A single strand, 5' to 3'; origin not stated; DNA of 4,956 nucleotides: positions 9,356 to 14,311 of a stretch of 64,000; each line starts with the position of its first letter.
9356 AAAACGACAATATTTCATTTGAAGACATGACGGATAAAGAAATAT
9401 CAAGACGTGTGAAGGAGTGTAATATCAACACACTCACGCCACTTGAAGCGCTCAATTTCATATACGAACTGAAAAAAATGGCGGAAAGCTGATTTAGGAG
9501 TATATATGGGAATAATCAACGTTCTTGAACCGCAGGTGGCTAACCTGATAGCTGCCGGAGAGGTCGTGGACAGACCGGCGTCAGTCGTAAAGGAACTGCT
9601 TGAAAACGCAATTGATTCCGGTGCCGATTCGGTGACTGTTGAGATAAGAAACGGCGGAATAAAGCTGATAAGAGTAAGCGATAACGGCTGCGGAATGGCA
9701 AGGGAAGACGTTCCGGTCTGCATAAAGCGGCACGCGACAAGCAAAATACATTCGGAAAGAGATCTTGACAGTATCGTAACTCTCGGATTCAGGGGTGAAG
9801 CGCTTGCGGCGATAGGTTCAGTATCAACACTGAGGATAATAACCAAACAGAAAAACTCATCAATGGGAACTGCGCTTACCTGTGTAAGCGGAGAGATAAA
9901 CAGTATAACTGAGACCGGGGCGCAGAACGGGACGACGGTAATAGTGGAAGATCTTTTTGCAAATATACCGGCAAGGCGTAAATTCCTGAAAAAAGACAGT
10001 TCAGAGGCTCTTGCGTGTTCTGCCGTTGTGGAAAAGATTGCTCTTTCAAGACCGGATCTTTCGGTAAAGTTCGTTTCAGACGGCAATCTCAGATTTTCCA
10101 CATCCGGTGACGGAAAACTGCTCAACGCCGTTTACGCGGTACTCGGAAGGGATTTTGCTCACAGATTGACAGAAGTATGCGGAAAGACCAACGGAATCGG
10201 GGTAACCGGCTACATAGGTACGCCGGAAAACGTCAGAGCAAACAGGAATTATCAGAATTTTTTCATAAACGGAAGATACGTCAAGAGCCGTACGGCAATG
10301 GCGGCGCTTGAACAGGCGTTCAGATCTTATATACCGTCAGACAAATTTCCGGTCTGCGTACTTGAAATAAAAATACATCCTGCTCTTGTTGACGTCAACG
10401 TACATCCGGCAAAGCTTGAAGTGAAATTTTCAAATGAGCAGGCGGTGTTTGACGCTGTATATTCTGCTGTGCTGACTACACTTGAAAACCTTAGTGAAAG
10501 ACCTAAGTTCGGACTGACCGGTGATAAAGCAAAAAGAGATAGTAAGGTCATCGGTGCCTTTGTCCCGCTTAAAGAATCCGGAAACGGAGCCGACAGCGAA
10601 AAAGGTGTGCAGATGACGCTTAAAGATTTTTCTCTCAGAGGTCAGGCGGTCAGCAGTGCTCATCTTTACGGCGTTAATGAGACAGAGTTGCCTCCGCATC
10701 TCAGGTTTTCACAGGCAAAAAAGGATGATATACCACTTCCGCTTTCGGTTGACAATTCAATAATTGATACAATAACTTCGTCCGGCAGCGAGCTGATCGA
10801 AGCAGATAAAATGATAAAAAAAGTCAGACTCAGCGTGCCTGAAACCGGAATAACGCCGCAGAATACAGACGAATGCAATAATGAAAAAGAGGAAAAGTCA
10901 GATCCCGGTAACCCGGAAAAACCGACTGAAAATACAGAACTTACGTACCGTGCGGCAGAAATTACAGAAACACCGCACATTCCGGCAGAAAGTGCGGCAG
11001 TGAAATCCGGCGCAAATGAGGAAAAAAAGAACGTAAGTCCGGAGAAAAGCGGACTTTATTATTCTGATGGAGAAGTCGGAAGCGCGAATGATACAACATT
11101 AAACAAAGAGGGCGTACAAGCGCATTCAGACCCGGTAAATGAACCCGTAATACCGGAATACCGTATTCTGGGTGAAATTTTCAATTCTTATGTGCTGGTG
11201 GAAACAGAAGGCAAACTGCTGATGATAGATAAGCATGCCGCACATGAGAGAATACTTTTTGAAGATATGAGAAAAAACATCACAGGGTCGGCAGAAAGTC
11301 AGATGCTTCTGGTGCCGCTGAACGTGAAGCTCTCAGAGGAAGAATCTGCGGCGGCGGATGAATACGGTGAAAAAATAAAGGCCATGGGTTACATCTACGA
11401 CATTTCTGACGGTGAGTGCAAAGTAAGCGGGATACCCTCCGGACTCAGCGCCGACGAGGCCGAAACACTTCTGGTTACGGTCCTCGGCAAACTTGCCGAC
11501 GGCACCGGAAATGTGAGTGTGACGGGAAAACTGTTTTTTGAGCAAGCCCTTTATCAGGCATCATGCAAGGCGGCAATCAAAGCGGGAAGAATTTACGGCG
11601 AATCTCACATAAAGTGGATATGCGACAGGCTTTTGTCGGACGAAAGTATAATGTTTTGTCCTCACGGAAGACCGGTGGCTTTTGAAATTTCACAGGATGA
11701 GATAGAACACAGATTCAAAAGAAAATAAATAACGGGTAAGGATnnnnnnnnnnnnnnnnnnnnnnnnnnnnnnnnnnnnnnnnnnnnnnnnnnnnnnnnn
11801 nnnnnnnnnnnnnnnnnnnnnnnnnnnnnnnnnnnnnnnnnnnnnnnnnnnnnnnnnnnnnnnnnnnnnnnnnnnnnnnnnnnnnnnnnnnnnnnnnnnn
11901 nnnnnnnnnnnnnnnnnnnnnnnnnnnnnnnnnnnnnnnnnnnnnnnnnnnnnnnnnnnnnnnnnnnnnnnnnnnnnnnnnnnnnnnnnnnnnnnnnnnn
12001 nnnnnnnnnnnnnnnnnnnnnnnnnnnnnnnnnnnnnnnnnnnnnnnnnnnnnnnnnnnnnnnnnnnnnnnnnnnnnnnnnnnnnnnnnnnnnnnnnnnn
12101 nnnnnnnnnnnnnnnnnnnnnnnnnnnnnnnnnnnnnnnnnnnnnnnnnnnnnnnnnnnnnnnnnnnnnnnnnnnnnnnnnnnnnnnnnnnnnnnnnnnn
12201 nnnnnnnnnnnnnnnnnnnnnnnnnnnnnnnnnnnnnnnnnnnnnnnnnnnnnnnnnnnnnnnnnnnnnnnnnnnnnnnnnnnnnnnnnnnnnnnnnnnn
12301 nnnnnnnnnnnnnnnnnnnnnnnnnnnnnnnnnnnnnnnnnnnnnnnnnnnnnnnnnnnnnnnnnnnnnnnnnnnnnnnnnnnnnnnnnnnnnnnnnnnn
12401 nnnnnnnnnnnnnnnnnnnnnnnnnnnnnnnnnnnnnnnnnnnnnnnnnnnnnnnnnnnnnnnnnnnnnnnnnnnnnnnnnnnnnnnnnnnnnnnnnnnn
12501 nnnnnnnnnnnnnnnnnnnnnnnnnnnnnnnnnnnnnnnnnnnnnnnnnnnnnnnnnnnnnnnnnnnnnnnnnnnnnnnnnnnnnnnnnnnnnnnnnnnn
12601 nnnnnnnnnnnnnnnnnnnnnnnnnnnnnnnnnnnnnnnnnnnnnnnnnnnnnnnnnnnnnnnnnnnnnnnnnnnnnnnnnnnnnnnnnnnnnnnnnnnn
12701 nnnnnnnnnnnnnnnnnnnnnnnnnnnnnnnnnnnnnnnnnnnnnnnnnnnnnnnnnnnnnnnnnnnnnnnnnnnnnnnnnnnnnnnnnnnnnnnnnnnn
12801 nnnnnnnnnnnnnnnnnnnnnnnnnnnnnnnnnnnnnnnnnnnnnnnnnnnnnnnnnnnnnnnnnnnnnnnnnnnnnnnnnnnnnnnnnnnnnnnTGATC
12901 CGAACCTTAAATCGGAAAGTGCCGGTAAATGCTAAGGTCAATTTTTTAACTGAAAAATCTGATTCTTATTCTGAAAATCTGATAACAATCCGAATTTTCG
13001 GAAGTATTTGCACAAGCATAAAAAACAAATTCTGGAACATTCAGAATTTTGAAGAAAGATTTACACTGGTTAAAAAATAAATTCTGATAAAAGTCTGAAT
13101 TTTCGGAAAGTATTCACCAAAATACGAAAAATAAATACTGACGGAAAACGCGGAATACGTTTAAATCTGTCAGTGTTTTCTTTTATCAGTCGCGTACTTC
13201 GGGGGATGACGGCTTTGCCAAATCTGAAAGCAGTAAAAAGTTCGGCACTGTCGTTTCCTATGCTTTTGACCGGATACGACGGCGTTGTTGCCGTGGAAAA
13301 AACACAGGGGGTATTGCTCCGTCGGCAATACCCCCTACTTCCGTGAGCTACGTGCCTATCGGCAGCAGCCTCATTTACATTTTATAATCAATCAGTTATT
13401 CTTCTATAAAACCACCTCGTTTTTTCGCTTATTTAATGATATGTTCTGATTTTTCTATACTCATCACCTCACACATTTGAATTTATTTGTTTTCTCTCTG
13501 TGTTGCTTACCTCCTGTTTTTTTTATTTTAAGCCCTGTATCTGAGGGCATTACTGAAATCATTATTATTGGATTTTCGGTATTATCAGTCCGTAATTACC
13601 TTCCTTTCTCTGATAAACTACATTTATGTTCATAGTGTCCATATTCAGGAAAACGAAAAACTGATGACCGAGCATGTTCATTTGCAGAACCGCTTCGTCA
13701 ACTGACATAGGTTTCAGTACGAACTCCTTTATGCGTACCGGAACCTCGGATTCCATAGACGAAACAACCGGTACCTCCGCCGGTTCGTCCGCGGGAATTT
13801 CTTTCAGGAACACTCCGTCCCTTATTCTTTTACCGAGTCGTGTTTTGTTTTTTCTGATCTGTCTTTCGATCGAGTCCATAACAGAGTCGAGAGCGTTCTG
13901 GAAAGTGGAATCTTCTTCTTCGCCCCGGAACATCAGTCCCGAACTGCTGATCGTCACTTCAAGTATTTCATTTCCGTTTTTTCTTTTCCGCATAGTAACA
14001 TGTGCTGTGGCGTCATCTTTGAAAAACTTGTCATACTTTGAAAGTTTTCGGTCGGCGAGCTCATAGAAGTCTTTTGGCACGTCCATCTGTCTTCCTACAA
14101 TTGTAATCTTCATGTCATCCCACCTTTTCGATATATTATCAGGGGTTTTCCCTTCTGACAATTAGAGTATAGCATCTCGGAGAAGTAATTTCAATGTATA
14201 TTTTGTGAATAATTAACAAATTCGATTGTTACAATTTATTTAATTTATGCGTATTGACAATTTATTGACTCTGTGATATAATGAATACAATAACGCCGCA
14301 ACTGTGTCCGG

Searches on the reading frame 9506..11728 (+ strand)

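Call 9: search_protein_families(library=pfam, proteins=[window:9506-11728:+], max_evalue=0.001)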
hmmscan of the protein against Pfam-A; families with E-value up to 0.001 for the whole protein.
window:9506-11728:+ (740 aa): 4 families
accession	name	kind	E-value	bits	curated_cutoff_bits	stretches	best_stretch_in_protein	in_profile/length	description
PF01119.25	DNA_mis_repair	-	8.4e-37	125.9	26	1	210-326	2-118/119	DNA mismatch repair protein, C-terminal domain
PF08676.16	MutL_C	-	4e-27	95.1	25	1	555-695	1-140/142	MutL C terminal dimerisation domain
PF13589.12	HATPase_c_3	-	3.3e-10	40.6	25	1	25-120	4-99/137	Histidine kinase-, DNA gyrase B-, and HSP90-like ATPase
PF02518.31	HATPase_c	-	4.8e-09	37.1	26.4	1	22-78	4-63/111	Histidine kinase-, DNA gyrase B-, and HSP90-like ATPase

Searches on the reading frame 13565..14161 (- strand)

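Call 9: search_protein_families(library=pfam, proteins=[window:13565-14161:-], max_evalue=0.001)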
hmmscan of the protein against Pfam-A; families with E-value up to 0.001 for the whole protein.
window:13565-14161:- (198 aa): 2 families
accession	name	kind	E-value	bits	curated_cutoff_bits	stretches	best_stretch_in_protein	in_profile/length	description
PF16321.10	Ribosom_S30AE_C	-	6.6e-26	90.2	25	1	142-192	7-57/57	Sigma 54 modulation/S30EA ribosomal protein C terminus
PF02482.25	Ribosomal_S30AE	-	1e-19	71.4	23.7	1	19-109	1-87/88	Sigma 54 modulation protein / S30EA ribosomal protein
